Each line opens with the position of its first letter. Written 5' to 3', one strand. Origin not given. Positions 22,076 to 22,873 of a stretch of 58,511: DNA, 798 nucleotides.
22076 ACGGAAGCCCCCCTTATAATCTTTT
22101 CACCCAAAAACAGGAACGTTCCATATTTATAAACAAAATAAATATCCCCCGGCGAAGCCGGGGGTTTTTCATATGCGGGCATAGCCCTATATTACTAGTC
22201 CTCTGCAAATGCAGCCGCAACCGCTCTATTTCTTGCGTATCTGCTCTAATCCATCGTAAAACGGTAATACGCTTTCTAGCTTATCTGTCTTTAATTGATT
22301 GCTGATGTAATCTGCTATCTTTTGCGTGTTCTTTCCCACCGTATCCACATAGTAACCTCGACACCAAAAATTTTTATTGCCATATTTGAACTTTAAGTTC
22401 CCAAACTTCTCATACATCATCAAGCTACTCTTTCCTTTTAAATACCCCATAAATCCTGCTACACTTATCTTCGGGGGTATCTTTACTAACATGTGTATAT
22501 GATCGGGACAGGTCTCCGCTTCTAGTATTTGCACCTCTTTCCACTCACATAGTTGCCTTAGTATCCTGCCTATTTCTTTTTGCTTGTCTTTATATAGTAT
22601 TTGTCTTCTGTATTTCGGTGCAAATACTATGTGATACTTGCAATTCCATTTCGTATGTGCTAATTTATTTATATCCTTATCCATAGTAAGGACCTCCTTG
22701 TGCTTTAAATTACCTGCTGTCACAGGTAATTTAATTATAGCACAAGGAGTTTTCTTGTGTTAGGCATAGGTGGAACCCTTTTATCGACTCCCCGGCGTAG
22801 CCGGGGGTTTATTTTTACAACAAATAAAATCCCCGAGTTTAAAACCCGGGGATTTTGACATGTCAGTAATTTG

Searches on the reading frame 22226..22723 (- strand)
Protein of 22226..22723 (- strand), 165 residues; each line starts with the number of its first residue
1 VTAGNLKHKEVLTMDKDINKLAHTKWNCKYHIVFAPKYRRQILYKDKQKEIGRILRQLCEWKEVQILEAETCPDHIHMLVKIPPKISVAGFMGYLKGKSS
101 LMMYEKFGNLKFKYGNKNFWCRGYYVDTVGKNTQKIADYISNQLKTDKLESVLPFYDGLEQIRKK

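Call 5: search_protein_families(library=pfam, proteins=[window:22226-22723:-], max_evalue=0.01)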
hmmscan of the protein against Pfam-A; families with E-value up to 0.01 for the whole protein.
window:22226-22723:- (165 aa): 1 family
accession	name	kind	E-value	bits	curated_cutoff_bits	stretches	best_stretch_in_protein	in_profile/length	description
PF01797.21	Y1_Tnp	-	6.8e-39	133.2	23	1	25-143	2-121/121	Transposase IS200 like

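Call 6: search_protein_families(library=ncbifam, proteins=[window:22226-22723:-], max_evalue=0.01)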
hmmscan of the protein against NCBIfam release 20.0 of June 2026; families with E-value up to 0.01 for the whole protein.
window:22226-22723:- (165 aa): 2 families
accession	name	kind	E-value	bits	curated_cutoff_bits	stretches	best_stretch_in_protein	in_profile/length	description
NF033573.1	transpos_IS200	equivalog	2.8e-44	150.4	55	1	19-142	2-126/126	IS200/IS605 family transposase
NF047646.1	REP_Tyr_transpos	equivalog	3.4e-08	33.5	80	1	30-141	12-128/146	REP-associated tyrosine transposase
